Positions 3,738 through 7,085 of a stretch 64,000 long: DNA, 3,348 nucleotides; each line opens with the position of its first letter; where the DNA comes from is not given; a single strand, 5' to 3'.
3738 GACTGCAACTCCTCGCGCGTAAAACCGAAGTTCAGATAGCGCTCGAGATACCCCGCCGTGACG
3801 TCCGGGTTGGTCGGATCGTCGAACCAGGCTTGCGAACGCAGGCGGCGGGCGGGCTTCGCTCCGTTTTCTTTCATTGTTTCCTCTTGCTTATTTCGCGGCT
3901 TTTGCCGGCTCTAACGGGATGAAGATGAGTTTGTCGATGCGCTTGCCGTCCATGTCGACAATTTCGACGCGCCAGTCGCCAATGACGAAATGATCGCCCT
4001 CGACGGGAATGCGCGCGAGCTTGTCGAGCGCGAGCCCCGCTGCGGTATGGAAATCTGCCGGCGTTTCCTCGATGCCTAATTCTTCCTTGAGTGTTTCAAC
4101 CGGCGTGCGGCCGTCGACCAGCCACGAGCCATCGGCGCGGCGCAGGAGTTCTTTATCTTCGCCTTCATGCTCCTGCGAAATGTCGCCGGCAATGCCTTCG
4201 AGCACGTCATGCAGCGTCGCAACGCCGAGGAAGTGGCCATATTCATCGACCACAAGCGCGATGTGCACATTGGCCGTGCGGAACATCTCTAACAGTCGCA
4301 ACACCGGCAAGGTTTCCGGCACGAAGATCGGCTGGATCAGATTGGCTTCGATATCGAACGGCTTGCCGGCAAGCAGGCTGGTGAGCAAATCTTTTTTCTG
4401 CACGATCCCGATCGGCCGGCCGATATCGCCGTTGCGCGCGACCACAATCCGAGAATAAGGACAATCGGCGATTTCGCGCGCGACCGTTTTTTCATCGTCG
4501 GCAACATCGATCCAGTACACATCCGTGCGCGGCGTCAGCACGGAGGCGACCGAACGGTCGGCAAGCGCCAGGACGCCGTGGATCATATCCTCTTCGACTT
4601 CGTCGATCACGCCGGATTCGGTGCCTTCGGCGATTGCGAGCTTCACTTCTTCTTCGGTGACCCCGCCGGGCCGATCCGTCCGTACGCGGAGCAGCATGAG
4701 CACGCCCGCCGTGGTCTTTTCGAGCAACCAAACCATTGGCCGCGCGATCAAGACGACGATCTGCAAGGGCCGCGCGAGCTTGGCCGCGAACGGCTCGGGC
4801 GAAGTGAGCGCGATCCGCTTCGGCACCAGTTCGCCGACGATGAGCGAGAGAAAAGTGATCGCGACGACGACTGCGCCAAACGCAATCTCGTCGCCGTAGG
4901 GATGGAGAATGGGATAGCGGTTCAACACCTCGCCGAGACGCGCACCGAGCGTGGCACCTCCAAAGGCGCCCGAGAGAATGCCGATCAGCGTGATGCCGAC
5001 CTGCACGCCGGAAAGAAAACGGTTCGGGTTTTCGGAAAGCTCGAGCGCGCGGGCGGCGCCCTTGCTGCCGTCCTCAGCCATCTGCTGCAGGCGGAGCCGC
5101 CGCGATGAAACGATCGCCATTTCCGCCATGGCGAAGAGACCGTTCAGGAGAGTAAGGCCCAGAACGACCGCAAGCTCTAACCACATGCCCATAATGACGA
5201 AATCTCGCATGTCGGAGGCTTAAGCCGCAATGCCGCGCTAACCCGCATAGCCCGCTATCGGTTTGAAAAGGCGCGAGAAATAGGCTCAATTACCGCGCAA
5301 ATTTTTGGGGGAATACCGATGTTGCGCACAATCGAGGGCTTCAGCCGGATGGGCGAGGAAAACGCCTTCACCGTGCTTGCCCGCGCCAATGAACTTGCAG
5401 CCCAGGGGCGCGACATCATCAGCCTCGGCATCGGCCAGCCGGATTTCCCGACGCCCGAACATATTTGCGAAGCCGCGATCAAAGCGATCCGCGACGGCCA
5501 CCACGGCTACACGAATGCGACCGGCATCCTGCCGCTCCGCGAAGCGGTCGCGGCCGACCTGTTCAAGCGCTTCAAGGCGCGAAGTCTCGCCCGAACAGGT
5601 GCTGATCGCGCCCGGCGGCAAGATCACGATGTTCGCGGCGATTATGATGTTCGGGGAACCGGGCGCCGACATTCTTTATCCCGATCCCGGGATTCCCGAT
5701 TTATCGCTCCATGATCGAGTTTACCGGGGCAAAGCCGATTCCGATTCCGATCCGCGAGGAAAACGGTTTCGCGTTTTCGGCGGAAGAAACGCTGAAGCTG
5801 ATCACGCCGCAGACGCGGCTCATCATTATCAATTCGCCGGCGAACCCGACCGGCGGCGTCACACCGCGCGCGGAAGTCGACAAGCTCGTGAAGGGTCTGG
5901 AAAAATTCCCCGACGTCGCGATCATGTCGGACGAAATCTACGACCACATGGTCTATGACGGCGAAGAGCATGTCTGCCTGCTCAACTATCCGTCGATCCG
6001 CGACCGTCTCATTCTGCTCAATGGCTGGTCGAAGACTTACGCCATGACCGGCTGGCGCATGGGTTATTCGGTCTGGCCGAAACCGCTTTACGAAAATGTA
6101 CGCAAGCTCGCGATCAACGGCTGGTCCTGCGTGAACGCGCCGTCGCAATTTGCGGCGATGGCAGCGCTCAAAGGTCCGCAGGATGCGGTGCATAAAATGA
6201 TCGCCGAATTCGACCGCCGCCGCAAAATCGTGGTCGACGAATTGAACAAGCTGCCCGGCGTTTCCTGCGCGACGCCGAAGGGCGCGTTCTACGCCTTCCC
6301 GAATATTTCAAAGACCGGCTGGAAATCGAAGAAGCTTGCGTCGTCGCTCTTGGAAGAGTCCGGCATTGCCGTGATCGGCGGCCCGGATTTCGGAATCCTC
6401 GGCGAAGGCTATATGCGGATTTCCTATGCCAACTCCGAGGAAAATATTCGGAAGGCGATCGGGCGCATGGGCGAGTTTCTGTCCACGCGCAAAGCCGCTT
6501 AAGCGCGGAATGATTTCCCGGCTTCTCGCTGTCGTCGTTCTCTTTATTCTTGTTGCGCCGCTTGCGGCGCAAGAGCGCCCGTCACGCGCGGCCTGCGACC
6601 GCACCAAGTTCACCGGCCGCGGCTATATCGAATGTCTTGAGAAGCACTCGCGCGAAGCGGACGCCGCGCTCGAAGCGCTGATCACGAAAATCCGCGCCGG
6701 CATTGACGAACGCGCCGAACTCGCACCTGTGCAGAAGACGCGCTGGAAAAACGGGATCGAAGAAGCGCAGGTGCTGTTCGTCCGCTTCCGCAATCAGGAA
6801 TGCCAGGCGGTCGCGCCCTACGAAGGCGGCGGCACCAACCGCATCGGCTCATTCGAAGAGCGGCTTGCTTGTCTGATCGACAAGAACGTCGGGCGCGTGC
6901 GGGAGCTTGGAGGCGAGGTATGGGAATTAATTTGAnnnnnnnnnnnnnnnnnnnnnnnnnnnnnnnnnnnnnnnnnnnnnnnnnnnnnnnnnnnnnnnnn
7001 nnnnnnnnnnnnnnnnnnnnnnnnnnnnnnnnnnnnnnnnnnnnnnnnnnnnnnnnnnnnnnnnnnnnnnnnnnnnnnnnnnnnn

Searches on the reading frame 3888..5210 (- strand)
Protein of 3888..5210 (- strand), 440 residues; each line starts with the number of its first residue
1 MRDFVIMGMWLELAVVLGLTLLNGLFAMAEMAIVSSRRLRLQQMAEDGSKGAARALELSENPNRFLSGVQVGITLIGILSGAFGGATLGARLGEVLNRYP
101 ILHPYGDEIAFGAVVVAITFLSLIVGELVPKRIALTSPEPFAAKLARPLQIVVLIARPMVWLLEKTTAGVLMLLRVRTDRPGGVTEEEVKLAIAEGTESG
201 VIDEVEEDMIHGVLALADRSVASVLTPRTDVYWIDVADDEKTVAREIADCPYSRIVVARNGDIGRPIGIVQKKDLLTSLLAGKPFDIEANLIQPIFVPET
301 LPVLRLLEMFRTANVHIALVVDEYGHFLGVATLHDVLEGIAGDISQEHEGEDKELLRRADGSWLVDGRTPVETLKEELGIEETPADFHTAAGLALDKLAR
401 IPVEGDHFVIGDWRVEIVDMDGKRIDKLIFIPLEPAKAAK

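Call 27: list_cluster_members(proteins=[P0001, window:3888-5210:-, window:6967-7539:+])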
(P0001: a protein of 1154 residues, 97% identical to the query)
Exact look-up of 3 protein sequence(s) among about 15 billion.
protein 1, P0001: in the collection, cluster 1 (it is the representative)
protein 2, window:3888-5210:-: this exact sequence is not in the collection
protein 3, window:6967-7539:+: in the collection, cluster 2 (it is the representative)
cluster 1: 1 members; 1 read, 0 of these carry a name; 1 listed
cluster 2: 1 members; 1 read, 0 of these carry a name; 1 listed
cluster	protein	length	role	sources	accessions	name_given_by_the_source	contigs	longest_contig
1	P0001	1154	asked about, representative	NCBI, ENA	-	-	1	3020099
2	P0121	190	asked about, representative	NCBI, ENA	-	-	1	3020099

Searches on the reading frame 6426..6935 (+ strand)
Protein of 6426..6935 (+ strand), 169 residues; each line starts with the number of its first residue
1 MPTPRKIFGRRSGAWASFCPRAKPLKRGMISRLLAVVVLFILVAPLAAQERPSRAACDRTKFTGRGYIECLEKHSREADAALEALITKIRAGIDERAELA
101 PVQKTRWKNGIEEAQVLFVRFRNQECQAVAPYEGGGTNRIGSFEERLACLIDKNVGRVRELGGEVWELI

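Call 8: search_protein_families(library=pfam, proteins=[window:6426-6935:+], max_evalue=0.01)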
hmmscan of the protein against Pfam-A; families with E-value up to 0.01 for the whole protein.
window:6426-6935:+ (169 aa): 1 family
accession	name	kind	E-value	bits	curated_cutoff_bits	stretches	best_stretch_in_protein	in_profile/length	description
PF07007.17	LprI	-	3.7e-08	34.1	22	1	66-161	13-106/106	Lysozyme inhibitor LprI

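Call 13: find_related_loci(query=window:6426-6935:+, collection=genome_contigs, flank=10000)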
Query window:6426-6935:+ (169 aa) in genome_contigs; peptide patterns used: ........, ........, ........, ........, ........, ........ (x = any residue, [..] = any of these).
599 stretches matched a pattern (row limit reached: there are more); 8 encode a relative of the query (tblastn E <= 1e-3); 8 distinct loci.
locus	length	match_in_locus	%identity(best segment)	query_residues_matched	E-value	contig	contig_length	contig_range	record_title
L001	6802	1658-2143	58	1-161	3e-54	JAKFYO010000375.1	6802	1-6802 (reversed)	MAG: Hyphomicrobiales bacterium isolate ND5_Bin_68 ND5_0012428, whole genome shotgun sequence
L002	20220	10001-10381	63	38-161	2e-48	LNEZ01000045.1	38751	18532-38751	MAG: Rhizobiales bacterium Ga0077548 Ga0077548_135.1, whole genome shotgun sequence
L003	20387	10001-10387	60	34-161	8e-47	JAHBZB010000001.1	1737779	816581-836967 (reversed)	MAG: Xanthobacteraceae bacterium isolate ACE_PRO33 PRO33_1, whole genome shotgun sequence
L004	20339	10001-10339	65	49-161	2e-46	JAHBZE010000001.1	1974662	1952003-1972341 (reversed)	MAG: Xanthobacteraceae bacterium isolate ACE_PRO35 PRO35_1, whole genome shotgun sequence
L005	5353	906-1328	56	21-161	2e-41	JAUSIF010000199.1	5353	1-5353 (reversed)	MAG: Xanthobacteraceae bacterium isolate E14_metabat.bin.226_sub E14_k141_103828, whole genome shotgun sequence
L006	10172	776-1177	53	32-161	6e-41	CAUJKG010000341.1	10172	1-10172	MAG: Pseudomonadota bacterium isolate KLAP84 genome assembly, contig: KLAP84_465439, whole genome shotgun sequence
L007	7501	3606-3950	57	47-161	3e-40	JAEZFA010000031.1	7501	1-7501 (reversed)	MAG: Proteobacteria bacterium isolate OH_CBrB_369 k127_2632299, whole genome shotgun sequence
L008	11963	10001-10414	51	28-161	8e-40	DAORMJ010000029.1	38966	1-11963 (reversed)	MAG TPA_asm: Xanthobacteraceae bacterium isolate AMR_MDS_5476 NODE_526_length_38966_cov_3.995220, whole genome shotgun s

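Call 36: search_protein_families(library=pfam, proteins=[L004:10445-11113:+], max_evalue=0.01)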
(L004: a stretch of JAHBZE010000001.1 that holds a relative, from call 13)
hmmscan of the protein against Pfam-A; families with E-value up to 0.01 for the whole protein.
L004:10445-11113:+ (222 aa): 1 family
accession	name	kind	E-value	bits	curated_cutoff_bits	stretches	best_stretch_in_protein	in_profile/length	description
PF07087.16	DUF1353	-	7.9e-20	70.7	22.5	1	103-167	16-81/91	Protein of unknown function (DUF1353)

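Call 50: find_related_loci(query=window:6426-6908:+, collection=metagenome_contigs, flank=7000)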
Query window:6426-6908:+ (161 aa) in metagenome_contigs; peptide patterns used: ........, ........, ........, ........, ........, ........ (x = any residue, [..] = any of these).
600 stretches matched a pattern, but none encodes a relative of the query by tblastn (E <= 1e-3).

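Call 66: search_protein_families(library=padloc, proteins=[L004:10445-11113:+], max_evalue=0.001)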
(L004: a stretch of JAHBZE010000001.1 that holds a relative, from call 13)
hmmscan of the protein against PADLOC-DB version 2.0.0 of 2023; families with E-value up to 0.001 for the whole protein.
L004:10445-11113:+ (222 aa): 0 families

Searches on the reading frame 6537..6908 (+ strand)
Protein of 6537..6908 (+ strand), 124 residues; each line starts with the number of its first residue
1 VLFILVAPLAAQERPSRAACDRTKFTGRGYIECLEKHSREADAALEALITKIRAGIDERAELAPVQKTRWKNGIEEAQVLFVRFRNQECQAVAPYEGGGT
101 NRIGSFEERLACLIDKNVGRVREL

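Call 52: find_related_loci(query=A4, collection=metagenome_contigs, flank=7000)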
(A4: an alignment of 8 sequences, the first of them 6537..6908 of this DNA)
Query A4 (124 aa) in metagenome_contigs; peptide patterns used: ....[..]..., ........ (x = any residue, [..] = any of these).
149 stretches matched a pattern; 14 encode a relative of the query (tblastn E <= 1e-3); 14 distinct loci.
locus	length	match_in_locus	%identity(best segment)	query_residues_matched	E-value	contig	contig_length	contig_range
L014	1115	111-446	93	13-124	9e-73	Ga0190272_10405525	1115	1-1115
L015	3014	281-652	66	1-124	9e-50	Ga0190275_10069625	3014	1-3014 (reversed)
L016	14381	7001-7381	62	1-124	1e-48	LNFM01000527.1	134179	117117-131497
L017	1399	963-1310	61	9-124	3e-46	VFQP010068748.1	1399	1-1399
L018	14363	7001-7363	60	10-124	2e-43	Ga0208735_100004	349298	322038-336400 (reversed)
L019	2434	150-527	57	5-124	2e-43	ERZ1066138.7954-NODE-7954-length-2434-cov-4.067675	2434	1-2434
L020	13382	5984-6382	57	1-124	3e-43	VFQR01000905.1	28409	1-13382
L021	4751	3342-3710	59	9-124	3e-42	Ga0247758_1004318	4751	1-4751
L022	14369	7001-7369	59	9-124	3e-42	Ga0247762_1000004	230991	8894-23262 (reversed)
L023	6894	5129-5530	57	1-124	3e-42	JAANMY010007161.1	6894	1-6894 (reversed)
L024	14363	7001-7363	57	10-124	4e-41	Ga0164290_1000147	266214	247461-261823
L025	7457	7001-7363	57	10-124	3e-41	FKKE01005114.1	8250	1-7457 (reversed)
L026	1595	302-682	54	2-124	8e-42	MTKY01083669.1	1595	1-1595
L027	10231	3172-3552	53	1-124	3e-40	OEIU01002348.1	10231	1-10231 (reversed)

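Call 56: search_protein_families(library=pfam, proteins=[L020:6601-7374:+, L020:7468-7968:+, L020:8486-9451:-, L020:9448-11163:-, L020:11160-12614:-, L020:12652-13365:-, L021:3744-4460:+, L018:7776-9287:-, L014:475-951:-, L023:5590-6069:-], max_evalue=0.001)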
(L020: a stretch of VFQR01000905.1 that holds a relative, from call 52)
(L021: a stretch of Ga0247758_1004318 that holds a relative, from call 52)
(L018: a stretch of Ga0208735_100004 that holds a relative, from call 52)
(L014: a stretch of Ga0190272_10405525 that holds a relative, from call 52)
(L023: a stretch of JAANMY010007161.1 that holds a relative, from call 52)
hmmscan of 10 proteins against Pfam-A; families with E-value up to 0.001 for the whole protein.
L020:6601-7374:+ (257 aa): 3 families
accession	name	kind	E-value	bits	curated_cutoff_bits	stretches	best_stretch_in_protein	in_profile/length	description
PF13356.12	Arm-DNA-bind_3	-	7.3e-12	45.7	27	1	30-115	3-82/83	Arm DNA-binding domain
PF22022.2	Phage_int_M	-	1.8e-10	41.4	27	1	122-216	1-87/96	Phage integrase central domain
PF14659.12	Phage_int_SAM_3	-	5.4e-07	30.2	22.6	1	143-186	14-57/58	Phage integrase, N-terminal SAM-like domain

L020:7468-7968:+ (166 aa): 1 family
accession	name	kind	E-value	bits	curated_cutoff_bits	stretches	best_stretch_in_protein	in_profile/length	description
PF00589.27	Phage_integrase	-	5.8e-18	65.7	27.1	1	3-129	34-170/172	Phage integrase family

L020:8486-9451:- (321 aa): 0 families

L020:9448-11163:- (571 aa): 1 family
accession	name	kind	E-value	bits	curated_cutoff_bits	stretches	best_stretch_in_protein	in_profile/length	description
PF01420.25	Methylase_S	-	1.9e-14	54.7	22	2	362-542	1-164/168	Type I restriction modification DNA specificity domain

L020:11160-12614:- (484 aa): 5 families
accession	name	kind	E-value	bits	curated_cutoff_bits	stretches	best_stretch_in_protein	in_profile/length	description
PF02384.22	N6_Mtase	-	1.9e-73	247.9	20.4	1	142-448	4-307/311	N-6 DNA Methylase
PF12161.14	HsdM_N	-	2.2e-14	54.7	24.5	1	5-130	3-135/135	HsdM N-terminal domain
PF07669.17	Eco57I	-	5.5e-09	36.8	25.3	1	250-355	53-171/171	Eco57I restriction-modification methylase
PF01170.24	UPF0020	-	3.5e-07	30.6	22.3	1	173-284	19-137/197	RMKL-like, methyltransferase domain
PF20473.4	MmeI_Mtase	-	0.00064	19.4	27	0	185-216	22-53/259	MmeI, DNA-methyltransferase domain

L020:12652-13365:- (237 aa): 1 family
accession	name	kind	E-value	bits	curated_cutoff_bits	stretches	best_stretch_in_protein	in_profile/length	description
PF14267.11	DUF4357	-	1.4e-14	54.2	38.4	1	166-214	1-47/54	Domain of unknown function (DUF4357)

L021:3744-4460:+ (238 aa): 0 families

L018:7776-9287:- (503 aa): 8 families
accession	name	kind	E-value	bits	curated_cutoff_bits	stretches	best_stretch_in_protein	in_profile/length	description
PF07536.20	HWE_HK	-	4.2e-26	92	22.8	1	311-391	1-83/83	HWE histidine kinase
PF13185.12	GAF_2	-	5.1e-12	46.6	28.6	1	154-290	2-136/136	GAF domain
PF01590.32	GAF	-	5e-11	43.7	22.4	1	156-287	2-131/133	GAF domain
PF08448.16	PAS_4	-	2.8e-10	40.8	23.1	1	14-124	1-106/110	PAS fold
PF13426.13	PAS_9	-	1.2e-08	35.5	27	1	20-124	3-102/103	PAS domain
PF13492.12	GAF_3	-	1.8e-07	32.1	27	1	155-291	1-129/129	GAF domain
PF13188.13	PAS_8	-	1.2e-06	28.7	21.8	1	13-58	6-50/65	PAS domain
PF00989.32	PAS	-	5.6e-06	26.8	22.6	1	13-122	6-112/113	PAS fold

L014:475-951:- (158 aa): 1 family
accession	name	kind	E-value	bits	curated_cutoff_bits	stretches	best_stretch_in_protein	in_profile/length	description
PF00072.30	Response_reg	-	2.1e-10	41.2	30.2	1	46-152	1-111/111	Response regulator receiver domain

L023:5590-6069:- (159 aa): 2 families
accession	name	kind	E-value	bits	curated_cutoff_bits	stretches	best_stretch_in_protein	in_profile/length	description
PF12802.13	MarR_2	-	5.5e-12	46.1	27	1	44-103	1-61/61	MarR family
PF01047.28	MarR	-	6.5e-09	36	24.6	1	46-102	1-57/59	MarR family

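Call 66: search_protein_families(library=padloc, proteins=[L021:3744-4460:+, L020:8486-9451:-, L020:9448-11163:-, L020:11160-12614:-, L020:12652-13365:-], max_evalue=0.001)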
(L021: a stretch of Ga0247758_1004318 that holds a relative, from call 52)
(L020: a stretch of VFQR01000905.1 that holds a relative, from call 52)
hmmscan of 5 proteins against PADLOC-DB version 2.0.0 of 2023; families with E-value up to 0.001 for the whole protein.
L021:3744-4460:+ (238 aa): 0 families

L020:8486-9451:- (321 aa): 2 families
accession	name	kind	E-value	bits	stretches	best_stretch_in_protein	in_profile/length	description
PDLC05058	PDC-S64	-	4.1e-46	156.1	1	2-286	8-286/305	-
PDLC05059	PDC-S64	-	9.7e-13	45.8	1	4-298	6-303/339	-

L020:9448-11163:- (571 aa): 104 families (the best 25 are shown)
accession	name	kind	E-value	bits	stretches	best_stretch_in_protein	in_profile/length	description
PDLC03179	Specificity_I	-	9.5e-136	452.1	1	20-559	37-588/589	Type I specificity subunit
PDLC03127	Specificity_I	-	8.6e-105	349.6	4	81-251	8-181/571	Type I specificity subunit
PDLC03096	Specificity_I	-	8.3e-101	336.7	2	1-470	1-473/658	Type I specificity subunit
PDLC03196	Specificity_I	-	1.5e-91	305.8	3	13-282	12-296/792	Type I specificity subunit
PDLC03076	Specificity_I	-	5.8e-76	254.7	2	23-253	253-487/488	Type I specificity subunit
PDLC03195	Specificity_I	-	1.6e-73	246.1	3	373-552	51-230/512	Type I specificity subunit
PDLC03056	Specificity_I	-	1.3e-65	220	3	222-386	393-564/590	Type I specificity subunit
PDLC03079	Specificity_I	-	6.1e-59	198.4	3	77-247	239-416/470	Type I specificity subunit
PDLC03169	Specificity_I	-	1.8e-56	190.4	2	300-556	188-412/461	Type I specificity subunit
PDLC03109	Specificity_I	-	3.1e-53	179.2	4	360-558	290-492/591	Type I specificity subunit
PDLC03189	Specificity_I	-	4.7e-52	175.4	4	348-558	207-412/459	Type I specificity subunit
PDLC03150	Specificity_I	-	6.7e-46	155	4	362-559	242-436/475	Type I specificity subunit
PDLC03107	Specificity_I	-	4.7e-43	145.8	2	110-488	32-320/392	Type I specificity subunit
PDLC03072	Specificity_I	-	5.8e-42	142.3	2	360-539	232-413/448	Type I specificity subunit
PDLC03171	Specificity_I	-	2.4e-38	130.1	4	360-488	395-526/653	Type I specificity subunit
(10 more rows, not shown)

L020:11160-12614:- (484 aa): 47 families (the best 25 are shown)
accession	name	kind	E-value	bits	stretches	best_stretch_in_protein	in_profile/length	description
PDLC03025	MTase_I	-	6.5e-219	726.3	2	3-429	3-432/569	Type I methyltransferase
PDLC03021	MTase_I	-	4.6e-183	607.5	1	2-479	2-490/491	Type I methyltransferase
PDLC03026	MTase_I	-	3.3e-76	255.4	1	12-446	15-441/487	Type I methyltransferase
PDLC04134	mad2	-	2.1e-64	216.2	1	5-411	143-486/492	mads_2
PDLC03036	MTase_I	-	3.9e-53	178.8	2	76-402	118-459/635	Type I methyltransferase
PDLC03022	MTase_I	-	6.3e-27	92.3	1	120-440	142-470/857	Type I methyltransferase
PDLC03031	MTase_I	-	1.4e-24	84.3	1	143-355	164-389/834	Type I methyltransferase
PDLC03318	MTase_II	-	1.8e-24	84.1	2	104-211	288-393/723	Type II methyltransferase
PDLC03218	MTase_II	-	1.3e-23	81.4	1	150-377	255-488/532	Type II methyltransferase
PDLC03018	MTase_I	-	6.5e-23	79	2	145-220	291-366/749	Type I methyltransferase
PDLC03035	MTase_I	-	3e-21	73.6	1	114-374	127-391/653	Type I methyltransferase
PDLC03029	MTase_I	-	1.2e-20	71.6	1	110-355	122-389/661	Type I methyltransferase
PDLC03033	MTase_I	-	2.7e-20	70.8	1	118-374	154-425/541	Type I methyltransferase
PDLC03034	MTase_I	-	5.1e-20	69.3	2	266-371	471-584/672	Type I methyltransferase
PDLC03039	MTase_I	-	9e-20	68.4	1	143-342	148-355/708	Type I methyltransferase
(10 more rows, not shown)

L020:12652-13365:- (237 aa): 7 families
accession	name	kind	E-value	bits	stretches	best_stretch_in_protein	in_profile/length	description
PDLC04923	PDC-S14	-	2.6e-85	284.3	1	2-234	88-318/320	-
PDLC04925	PDC-S14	-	1.4e-61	206.1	1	2-229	79-297/301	-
PDLC04922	PDC-S14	-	1.9e-38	130.4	2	2-103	60-159/305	-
PDLC04921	PDC-S14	-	4.7e-17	60.2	1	2-147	65-210/280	-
PDLC04924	PDC-S14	-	1.3e-15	55.8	1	3-219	65-275/280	-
PDLC02190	DUF3780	-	1.5e-07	28.9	1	139-216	272-347/361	-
PDLC05040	PDC-S57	-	9.4e-06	23.7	1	115-216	125-216/229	-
